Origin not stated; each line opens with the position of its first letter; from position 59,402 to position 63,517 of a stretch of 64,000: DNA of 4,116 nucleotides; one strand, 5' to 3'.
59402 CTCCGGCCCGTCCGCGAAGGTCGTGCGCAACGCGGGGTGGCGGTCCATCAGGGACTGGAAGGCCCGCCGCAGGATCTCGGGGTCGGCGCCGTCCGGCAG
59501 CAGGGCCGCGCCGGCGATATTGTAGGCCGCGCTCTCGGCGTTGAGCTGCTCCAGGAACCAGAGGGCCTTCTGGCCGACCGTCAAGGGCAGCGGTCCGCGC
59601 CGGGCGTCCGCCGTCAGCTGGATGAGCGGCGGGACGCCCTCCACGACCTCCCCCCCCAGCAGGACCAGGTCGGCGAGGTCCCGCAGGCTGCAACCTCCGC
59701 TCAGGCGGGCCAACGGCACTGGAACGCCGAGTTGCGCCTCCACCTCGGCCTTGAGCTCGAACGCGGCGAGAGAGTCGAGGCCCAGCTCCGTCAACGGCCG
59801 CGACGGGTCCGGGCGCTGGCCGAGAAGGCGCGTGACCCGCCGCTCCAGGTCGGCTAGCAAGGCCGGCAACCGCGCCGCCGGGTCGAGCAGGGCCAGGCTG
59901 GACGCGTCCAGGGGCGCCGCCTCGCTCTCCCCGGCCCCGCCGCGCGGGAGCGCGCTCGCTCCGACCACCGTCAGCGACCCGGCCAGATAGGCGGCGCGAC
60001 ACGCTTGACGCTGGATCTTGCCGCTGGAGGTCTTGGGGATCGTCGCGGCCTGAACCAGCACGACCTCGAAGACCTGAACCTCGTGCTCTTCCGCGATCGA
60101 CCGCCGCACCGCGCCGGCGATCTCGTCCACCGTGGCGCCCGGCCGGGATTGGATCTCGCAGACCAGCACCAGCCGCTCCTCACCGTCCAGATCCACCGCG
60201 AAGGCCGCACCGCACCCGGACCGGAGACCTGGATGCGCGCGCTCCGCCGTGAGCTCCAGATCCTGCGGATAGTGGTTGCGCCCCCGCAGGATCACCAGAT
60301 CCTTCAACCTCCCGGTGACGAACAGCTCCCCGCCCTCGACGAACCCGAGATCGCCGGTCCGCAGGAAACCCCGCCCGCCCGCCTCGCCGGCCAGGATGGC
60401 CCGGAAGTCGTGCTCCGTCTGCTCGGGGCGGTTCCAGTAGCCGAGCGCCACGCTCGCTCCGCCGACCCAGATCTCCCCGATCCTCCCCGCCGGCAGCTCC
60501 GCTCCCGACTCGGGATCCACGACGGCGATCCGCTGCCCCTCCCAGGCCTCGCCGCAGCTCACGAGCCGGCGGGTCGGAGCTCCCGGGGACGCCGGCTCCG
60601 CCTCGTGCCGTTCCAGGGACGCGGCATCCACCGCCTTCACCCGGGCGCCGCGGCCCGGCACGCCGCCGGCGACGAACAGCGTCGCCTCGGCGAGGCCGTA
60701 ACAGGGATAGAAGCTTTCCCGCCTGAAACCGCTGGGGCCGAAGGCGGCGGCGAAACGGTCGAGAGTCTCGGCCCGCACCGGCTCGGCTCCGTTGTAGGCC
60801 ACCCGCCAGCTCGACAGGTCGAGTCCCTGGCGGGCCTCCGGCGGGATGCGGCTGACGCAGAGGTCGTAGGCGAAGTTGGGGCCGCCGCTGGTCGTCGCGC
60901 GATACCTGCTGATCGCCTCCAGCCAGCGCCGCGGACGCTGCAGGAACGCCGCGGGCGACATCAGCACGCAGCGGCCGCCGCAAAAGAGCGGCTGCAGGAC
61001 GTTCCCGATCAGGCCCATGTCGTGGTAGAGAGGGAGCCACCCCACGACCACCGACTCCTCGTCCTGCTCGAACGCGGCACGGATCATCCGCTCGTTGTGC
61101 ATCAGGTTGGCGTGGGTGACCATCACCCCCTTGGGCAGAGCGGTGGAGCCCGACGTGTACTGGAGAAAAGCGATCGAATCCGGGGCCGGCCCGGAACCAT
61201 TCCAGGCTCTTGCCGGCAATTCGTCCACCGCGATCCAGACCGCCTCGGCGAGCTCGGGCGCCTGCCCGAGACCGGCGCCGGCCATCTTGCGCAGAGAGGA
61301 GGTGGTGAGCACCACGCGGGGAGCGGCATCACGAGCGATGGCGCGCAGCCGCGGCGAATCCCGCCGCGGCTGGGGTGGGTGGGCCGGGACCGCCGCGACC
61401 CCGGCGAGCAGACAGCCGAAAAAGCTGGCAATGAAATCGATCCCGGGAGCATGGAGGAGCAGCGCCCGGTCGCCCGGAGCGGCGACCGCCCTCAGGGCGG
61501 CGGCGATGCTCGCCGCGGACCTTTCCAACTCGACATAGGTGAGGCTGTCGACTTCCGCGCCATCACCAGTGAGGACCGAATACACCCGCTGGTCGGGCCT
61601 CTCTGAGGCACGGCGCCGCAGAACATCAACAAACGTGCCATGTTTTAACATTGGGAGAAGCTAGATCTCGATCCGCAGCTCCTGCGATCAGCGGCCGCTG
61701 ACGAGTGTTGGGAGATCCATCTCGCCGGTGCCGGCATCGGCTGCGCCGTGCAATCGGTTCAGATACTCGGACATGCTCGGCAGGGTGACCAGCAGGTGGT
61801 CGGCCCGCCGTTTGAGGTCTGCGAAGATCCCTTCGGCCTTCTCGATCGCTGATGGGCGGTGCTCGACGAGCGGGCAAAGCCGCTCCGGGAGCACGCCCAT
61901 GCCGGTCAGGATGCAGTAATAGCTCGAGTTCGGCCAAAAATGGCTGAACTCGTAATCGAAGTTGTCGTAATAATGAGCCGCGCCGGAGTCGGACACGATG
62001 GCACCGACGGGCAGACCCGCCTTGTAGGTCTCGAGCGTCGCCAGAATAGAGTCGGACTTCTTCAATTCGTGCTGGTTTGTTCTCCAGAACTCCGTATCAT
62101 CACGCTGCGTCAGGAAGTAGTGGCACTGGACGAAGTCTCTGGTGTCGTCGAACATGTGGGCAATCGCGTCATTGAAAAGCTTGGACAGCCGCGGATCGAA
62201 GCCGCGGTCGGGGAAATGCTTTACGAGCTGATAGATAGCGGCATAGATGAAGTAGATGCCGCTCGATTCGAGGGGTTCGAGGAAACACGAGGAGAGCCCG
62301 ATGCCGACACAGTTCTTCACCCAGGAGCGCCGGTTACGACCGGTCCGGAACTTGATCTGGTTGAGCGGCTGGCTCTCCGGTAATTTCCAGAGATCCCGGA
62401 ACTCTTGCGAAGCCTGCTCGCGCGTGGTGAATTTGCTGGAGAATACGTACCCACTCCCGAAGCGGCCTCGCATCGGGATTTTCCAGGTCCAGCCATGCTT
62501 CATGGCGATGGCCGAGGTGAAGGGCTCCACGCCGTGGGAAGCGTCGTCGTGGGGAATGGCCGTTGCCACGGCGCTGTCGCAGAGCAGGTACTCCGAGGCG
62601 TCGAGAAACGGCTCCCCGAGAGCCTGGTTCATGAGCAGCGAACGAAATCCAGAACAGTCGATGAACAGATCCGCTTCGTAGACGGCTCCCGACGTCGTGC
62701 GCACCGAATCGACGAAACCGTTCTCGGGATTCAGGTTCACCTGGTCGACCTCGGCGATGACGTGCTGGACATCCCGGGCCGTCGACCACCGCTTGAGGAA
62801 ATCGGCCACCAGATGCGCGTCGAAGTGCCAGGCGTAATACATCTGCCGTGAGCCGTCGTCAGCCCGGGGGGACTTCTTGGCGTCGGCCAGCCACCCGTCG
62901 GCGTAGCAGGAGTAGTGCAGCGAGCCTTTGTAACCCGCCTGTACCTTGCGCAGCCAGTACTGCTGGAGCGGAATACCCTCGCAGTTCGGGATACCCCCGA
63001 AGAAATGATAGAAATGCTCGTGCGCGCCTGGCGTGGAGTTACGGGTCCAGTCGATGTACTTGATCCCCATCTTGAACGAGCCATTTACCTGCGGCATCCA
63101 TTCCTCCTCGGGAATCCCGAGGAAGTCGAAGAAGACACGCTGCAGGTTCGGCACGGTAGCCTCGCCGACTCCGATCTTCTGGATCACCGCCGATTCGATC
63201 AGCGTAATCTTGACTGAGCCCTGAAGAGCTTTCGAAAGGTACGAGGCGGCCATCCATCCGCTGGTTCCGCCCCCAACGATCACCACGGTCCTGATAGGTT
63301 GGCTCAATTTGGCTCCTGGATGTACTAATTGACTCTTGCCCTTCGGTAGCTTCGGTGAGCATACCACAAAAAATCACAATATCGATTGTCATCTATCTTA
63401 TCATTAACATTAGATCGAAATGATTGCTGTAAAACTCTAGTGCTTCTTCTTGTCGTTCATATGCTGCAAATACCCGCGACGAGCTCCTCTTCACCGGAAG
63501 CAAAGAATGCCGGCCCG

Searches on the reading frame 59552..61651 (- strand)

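Call 43: search_protein_families(library=pfam, proteins=[window:59552-61651:-], max_evalue=0.01)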
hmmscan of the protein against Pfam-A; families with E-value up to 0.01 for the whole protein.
window:59552-61651:- (700 aa): 4 families
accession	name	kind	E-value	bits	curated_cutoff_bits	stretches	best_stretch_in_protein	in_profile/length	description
PF00501.34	AMP-binding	-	4.2e-72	243.5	29.9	1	12-406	2-384/384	AMP-binding enzyme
PF23024.1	AMP-dom_DIP2-like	-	4.8e-10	39.9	27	1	451-561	2-106/110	Disco-interacting protein 2-like, AMP domain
PF00550.31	PP-binding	-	1.2e-09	38.7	20.8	1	604-663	8-67/67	Phosphopantetheine attachment site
PF24919.1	Mug62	-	3.7e-05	23.8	27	1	458-562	31-149/164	Meiotically up-regulated gene 62 protein-like domain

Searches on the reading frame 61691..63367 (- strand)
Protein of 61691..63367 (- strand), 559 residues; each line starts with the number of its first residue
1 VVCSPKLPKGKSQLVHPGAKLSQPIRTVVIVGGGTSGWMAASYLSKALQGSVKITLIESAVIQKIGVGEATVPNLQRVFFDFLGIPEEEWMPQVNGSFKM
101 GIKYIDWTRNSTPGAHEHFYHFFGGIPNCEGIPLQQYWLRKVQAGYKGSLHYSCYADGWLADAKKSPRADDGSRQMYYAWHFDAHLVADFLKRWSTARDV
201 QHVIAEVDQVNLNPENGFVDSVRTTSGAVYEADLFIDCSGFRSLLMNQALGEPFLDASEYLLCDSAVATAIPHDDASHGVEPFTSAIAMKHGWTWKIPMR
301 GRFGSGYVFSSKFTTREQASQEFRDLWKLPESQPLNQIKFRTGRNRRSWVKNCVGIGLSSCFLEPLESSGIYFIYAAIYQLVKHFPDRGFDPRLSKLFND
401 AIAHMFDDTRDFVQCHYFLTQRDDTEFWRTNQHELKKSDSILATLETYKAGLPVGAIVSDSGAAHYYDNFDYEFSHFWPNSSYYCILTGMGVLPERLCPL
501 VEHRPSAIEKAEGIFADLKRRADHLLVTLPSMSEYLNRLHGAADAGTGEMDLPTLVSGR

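Call 6: search_protein_families(library=pfam, proteins=[window:61691-63367:-], max_evalue=0.01)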
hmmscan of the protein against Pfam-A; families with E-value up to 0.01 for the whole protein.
window:61691-63367:- (559 aa): 7 families
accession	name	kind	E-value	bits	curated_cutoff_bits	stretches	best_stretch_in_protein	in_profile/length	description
PF04820.20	Trp_halogenase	-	3.1e-162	541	21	1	28-505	2-457/458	Tryptophan halogenase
PF01266.30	DAO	-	0.00016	21.7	27.9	0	28-60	2-31/353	FAD dependent oxidoreductase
PF12831.13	FAD_oxidored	-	0.00077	19.3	27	0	28-58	2-29/416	FAD dependent oxidoreductase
PF13454.12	NAD_binding_9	-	0.00093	19.6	21.8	0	29-60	1-33/155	FAD-NAD(P)-binding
PF07992.20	Pyr_redox_2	-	0.0016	18.3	26.1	0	27-62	2-31/291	Pyridine nucleotide-disulphide oxidoreductase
PF01946.23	Thi4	-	0.0036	17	26.2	1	28-62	20-52/235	Thi4 family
PF13450.12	NAD_binding_8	-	0.0089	16.7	21.9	0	30-59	1-27/68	NAD(P)-binding Rossmann-like domain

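Call 44: find_homologous_proteins(query=window:61691-63367:-, max_evalue=1e-50)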
Query window:61691-63367:- (559 aa): 7857 proteins with E <= 1e-50 among 8000 candidates; the best 120 are listed.
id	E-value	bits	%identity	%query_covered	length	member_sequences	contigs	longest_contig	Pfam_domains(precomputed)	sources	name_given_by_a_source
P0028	0.0e+0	1278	100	96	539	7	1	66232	PF04820.21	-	-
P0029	0.0e+0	1095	84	96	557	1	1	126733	PF01266.31,PF04820.21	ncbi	ncbi:MAG: tryptophan halogenase family protein [Thermoanaerobaculia bacterium]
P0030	0.0e+0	1090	85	95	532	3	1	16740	PF01266.31,PF04820.21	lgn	-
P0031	0.0e+0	1088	83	96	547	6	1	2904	PF01266.31,PF04820.21,PF12831.14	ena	-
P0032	0.0e+0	1080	82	96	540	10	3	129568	PF04820.21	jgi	jgi:hypothetical protein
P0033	0.0e+0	1058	81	96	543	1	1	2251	PF01266.31,PF04820.21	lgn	-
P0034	0.0e+0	1057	81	95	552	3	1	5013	PF01266.31,PF04820.21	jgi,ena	-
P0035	0.0e+0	1044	81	96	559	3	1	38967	PF01266.31,PF04820.21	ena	-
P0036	0.0e+0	1039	82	94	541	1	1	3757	PF01266.31,PF04820.21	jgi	jgi:tryptophan halogenase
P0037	0.0e+0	1039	83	93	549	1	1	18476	PF01266.31,PF04820.21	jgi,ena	jgi:tryptophan halogenase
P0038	0.0e+0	1037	80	96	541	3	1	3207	PF01266.31,PF04820.21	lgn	-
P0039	0.0e+0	1034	81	94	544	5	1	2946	PF01266.31,PF04820.21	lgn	-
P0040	0.0e+0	1033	80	94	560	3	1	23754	PF01266.31,PF04820.21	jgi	jgi:hypothetical protein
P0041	0.0e+0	1031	80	95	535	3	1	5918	PF01266.31,PF04820.21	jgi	jgi:hypothetical protein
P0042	0.0e+0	1027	79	96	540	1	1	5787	PF01266.31,PF04820.21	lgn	-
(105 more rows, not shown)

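Call 45: find_encoding_contigs(protein=P0029, flank=10000, max_places=2)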
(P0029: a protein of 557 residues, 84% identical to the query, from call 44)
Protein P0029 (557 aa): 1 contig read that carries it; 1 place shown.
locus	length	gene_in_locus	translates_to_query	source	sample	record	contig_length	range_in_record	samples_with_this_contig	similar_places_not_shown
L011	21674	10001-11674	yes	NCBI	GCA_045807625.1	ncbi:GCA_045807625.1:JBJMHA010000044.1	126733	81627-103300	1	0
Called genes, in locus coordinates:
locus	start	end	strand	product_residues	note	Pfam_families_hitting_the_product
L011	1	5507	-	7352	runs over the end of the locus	PF00501:AMP-binding, PF23024:AMP-dom_DIP2-like, PF00550:PP-binding, PF00668:Condensation, PF00501:AMP-binding, PF13193:AMP-binding_C, PF00550:PP-binding, PF00668:Condensation, +19 more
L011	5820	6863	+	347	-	PF00291:PALP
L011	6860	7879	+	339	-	PF02423:OCD_Mu_crystall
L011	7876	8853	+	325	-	PF02729:OTCace_N, PF00185:OTCace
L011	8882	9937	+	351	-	PF02668:TauD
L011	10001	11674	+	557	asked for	PF01266:DAO (faint), PF04820:Trp_halogenase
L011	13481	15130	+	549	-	-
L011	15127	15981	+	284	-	-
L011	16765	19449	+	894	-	PF10040:CRISPR_Cas6 (weak), PF00078:RVT_1, PF01867:Cas_Cas1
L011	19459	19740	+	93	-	PF09827:CRISPR_Cas2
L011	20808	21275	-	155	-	-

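Call 46: find_encoding_contigs(protein=P0032, flank=10000, max_places=3)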
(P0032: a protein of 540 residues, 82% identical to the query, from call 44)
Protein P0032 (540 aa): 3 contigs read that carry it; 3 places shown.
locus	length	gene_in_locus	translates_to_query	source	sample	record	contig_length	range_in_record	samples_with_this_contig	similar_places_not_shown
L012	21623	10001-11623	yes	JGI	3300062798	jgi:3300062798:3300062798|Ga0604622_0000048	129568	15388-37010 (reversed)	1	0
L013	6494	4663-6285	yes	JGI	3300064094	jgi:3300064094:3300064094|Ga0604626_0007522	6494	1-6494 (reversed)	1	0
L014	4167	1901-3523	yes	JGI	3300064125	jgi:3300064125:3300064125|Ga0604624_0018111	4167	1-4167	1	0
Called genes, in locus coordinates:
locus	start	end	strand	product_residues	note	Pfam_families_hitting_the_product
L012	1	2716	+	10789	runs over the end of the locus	-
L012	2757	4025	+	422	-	PF00696:AA_kinase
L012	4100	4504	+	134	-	-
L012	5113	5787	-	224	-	PF00702:Hydrolase, PF12710:HAD (weak), PF13419:HAD_2, PF13242:Hydrolase_like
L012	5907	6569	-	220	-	-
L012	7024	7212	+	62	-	-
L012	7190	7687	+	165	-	-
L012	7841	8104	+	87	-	-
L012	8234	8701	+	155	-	-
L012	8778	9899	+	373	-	PF00201:UDPGT, PF04101:Glyco_tran_28_C, PF06722:EryCIII-like_C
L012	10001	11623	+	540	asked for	PF04820:Trp_halogenase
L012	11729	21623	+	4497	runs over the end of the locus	PF00668:Condensation, PF00501:AMP-binding, PF13193:AMP-binding_C, PF00550:PP-binding, PF00668:Condensation, PF00501:AMP-binding, PF13193:AMP-binding_C, PF00550:PP-binding, +8 more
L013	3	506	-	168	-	?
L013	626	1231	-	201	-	-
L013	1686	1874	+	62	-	-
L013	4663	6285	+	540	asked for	PF04820:Trp_halogenase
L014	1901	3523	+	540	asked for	PF04820:Trp_halogenase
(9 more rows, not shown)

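Call 47: find_encoding_contigs(protein=P0028, flank=10000, max_places=2)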
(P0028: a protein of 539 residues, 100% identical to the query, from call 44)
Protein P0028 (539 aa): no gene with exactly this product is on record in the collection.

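Call 48: find_encoding_contigs(protein=P0030, flank=10000, max_places=2)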
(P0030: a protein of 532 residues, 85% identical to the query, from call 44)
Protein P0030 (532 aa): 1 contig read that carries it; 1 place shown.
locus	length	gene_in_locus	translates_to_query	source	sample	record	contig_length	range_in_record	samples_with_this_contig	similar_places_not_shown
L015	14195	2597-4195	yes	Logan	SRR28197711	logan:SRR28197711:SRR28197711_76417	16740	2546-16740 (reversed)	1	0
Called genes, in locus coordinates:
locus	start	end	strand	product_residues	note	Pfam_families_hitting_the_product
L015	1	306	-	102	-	?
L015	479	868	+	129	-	PF01609:DDE_Tnp_1, PF13586:DDE_Tnp_1_2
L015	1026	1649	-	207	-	-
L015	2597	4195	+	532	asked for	PF01266:DAO (weak), PF04820:Trp_halogenase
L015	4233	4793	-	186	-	PF17784:Sulfotransfer_4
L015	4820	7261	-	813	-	PF12704:MacB_PCD, PF02687:FtsX, PF12704:MacB_PCD, PF02687:FtsX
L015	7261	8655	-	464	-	PF00201:UDPGT, PF04101:Glyco_tran_28_C, PF06722:EryCIII-like_C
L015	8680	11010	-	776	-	PF04389:Peptidase_M28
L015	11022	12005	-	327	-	PF13442:Cytochrome_CBB3 (faint), PF00034:Cytochrom_C (weak)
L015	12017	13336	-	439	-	PF16491:Peptidase_M48_N (weak), PF01435:Peptidase_M48 (faint)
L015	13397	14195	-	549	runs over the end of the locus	PF02310:B12-binding, PF04055:Radical_SAM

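Call 49: find_encoding_contigs(protein=P0035, flank=10000, max_places=2)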
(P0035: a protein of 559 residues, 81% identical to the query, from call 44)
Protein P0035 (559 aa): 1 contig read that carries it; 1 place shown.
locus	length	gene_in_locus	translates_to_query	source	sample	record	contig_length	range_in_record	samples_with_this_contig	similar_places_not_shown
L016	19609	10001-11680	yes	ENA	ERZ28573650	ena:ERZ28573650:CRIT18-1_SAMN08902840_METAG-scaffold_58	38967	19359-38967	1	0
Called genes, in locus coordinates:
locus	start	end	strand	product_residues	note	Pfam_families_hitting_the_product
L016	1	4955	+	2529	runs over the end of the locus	PF00668:Condensation, PF00501:AMP-binding, PF13193:AMP-binding_C, PF00550:PP-binding, PF00668:Condensation, PF13193:AMP-binding_C (weak), PF00550:PP-binding, PF00975:Thioesterase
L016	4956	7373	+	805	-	PF12704:MacB_PCD, PF02687:FtsX, PF12704:MacB_PCD, PF02687:FtsX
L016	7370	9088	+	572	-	PF02463:SMC_N (faint), PF00005:ABC_tran, PF13304:AAA_21 (faint)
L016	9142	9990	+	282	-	PF03301:Trp_dioxygenase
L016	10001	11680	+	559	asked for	PF01266:DAO (faint), PF04820:Trp_halogenase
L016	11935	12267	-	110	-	-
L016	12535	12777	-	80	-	-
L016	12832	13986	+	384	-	PF00291:PALP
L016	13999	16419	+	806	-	PF12704:MacB_PCD, PF02687:FtsX, PF12704:MacB_PCD, PF02687:FtsX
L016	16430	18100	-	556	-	PF00664:ABC_membrane, PF02463:SMC_N (faint), PF00005:ABC_tran, PF13304:AAA_21 (faint)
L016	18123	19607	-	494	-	?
